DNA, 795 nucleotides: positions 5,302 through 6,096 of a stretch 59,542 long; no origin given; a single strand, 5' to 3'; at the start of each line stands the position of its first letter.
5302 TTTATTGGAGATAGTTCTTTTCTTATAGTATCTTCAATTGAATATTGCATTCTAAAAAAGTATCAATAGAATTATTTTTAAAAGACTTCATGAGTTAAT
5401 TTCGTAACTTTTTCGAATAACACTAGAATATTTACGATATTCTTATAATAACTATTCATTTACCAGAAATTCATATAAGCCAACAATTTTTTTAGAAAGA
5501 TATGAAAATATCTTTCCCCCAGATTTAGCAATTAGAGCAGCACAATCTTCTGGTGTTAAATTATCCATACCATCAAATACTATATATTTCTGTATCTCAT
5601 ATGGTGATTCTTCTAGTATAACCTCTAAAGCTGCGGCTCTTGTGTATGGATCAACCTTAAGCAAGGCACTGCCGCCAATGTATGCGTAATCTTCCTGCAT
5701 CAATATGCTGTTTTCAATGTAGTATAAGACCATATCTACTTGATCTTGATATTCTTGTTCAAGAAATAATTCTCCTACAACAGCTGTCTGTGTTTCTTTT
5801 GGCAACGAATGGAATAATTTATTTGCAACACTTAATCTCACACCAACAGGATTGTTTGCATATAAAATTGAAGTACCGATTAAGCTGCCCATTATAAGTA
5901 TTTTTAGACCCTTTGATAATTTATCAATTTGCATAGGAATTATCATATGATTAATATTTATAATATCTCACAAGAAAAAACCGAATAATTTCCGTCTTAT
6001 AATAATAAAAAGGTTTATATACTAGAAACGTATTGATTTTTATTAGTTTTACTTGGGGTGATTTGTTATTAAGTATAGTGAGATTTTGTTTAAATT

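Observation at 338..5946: Self-contained membrane - JAB - E1 - JAB - membrane locus: candidate new ubiquitin-like conjugation/deconjugation system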

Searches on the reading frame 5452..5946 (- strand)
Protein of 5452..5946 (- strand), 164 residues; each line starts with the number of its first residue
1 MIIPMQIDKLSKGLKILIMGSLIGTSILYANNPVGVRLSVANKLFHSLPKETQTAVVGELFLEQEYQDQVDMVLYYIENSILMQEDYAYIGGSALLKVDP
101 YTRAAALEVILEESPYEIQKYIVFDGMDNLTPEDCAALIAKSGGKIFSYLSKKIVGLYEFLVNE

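Call 3: search_protein_families(library=pfam, proteins=[window:5452-5946:-], max_evalue=1)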
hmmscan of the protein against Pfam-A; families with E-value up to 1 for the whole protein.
window:5452-5946:- (164 aa): 1 family
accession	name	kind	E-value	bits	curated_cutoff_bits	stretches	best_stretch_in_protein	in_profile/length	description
PF00533.33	BRCT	-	0.023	15.4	21.3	1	119-154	8-43/78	BRCA1 C Terminus (BRCT) domain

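Call 4: search_protein_families(library=padloc, proteins=[window:5452-5946:-], max_evalue=1)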
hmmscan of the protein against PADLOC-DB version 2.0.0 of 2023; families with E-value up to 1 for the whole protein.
window:5452-5946:- (164 aa): 0 families

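Call 5: search_protein_families(library=ncbifam, proteins=[window:5452-5946:-], max_evalue=1)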
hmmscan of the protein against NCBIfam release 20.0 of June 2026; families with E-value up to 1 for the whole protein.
window:5452-5946:- (164 aa): 0 families

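Call 35: find_homologous_proteins(query=window:5452-5946:-, max_evalue=0.001)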
Query window:5452-5946:- (164 aa): 5 proteins with E <= 0.001 among 59 candidates.
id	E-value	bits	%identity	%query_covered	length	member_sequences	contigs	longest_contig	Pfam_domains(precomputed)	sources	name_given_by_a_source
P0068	1.6e-98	345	99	100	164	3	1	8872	-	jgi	-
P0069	1.5e-68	247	74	91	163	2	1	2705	-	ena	-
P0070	1.1e-67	245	71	94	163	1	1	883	-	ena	-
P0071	1.0e-66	242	69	94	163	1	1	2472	-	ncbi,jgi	-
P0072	1.1e-60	222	66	94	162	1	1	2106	-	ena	-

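Call 37: find_encoding_contigs(protein=P0068, flank=9000, max_places=2)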
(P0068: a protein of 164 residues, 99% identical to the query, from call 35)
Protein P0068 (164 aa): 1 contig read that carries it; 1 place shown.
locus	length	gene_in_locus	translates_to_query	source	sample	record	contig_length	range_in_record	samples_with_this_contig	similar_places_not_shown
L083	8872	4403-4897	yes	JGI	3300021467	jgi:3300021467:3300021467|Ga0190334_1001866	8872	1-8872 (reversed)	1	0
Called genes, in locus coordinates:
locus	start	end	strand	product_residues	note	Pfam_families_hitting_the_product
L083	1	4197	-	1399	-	?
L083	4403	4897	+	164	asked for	-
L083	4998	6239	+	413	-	-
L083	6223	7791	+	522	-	PF00899:ThiF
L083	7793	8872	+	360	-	?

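Call 38: find_encoding_contigs(protein=P0069, flank=5000, max_places=2)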
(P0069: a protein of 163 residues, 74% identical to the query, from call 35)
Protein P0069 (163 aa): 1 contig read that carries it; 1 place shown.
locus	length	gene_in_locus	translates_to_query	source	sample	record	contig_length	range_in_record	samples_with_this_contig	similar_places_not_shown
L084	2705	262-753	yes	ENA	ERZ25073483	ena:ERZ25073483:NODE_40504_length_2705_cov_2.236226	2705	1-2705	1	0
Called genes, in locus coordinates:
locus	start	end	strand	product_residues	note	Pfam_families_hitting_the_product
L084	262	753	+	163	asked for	-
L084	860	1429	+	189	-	-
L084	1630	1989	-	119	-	-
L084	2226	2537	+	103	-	-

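Call 39: find_encoding_contigs(protein=P0071, flank=5000, max_places=2)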
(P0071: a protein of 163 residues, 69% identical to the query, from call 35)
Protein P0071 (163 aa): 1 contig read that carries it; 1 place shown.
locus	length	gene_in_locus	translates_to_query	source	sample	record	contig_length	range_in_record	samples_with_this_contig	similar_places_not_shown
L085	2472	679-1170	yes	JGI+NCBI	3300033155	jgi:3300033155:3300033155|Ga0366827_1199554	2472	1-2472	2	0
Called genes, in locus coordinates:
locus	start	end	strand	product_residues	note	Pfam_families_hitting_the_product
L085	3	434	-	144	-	?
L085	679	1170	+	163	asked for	-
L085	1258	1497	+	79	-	PF24434:DUF7557 (faint)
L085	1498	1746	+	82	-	PF05016:ParE_toxin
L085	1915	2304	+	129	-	-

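Call 65: predict_structure(alignment_id=A5)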
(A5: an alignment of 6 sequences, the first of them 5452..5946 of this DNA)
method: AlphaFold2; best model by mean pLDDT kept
length: 164 residues; sequences in the alignment: 6
mean_pLDDT: 43.8   pTM: 0.32
mean pLDDT of the five models: 43.8, 41.6, 38.9, 36.4, 33.9
residues with pLDDT >= 90: 0; 70-90: 0; 50-70: 44; < 50: 120
segments of 3 or more residues with pLDDT < 50: 1-36, 51-91, 113-118, 126-130, 134-161
pLDDT, mean of each block of 10 residues (from residue 1): 35 34 30 48 53 43 41 36 42 53 56 50 51 48 39 41 40
secondary structure, 60 per line:
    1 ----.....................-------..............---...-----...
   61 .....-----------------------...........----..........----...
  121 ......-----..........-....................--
elements in order: H5-25 H33-46 E58-62 E89-99 E104-113 E118-126 H132-141 H143-162

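Call 71: search_protein_representatives(alignment_id=A5)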
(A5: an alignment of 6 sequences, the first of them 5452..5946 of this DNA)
Query: 6 sequences, 163 profile positions. Proteins with E-value up to 0.001 (for the whole library): 7; up to 1e-10: 6; up to 1e-30: 3. The best 7 are listed.
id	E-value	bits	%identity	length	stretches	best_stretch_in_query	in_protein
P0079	2.9e-62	225.5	-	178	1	3-162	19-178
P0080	7.7e-35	136.3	-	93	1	70-162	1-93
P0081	1.7e-33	132.0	-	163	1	1-161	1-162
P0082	1.1e-28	116.4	-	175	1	11-161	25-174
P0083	1.1e-27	113.1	-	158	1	27-161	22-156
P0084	1.5e-27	112.6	-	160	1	18-161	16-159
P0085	9.1e-07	45.1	-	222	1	26-157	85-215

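Call 72: find_encoding_contigs(protein=P0082, flank=8000, max_places=2)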
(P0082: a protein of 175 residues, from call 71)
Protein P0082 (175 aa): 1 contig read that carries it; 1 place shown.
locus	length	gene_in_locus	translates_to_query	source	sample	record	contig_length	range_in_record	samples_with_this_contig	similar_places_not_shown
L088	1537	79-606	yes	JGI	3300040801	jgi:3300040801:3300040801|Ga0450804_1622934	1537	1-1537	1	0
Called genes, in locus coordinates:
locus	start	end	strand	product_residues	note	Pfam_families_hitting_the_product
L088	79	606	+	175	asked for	-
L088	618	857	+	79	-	-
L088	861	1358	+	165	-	PF04471:Mrr_cat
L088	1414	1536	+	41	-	?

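Call 76: find_encoding_contigs(protein=P0084, flank=8000, max_places=1)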
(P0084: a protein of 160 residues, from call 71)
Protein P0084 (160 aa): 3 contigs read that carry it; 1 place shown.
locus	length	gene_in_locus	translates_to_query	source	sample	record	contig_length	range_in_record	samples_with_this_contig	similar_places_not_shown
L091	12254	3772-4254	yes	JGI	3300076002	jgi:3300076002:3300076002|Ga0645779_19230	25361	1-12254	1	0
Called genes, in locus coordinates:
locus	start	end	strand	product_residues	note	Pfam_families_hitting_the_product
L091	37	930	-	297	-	PF00990:GGDEF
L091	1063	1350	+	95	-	-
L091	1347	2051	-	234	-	PF04894:Nre_N, PF04895:Nre_C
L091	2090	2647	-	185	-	PF04894:Nre_N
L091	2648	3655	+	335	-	PF26550:Tricorn_2nd, PF26549:Tricorn_N (faint), PF07676:PD40 (faint), PF00930:DPPIV_N (faint)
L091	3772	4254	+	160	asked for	-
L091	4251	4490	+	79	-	-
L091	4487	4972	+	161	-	PF04471:Mrr_cat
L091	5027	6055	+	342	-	-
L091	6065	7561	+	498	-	PF00004:AAA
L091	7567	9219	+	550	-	-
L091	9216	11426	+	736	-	-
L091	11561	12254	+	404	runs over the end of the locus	PF00069:Pkinase, PF07714:PK_Tyr_Ser-Thr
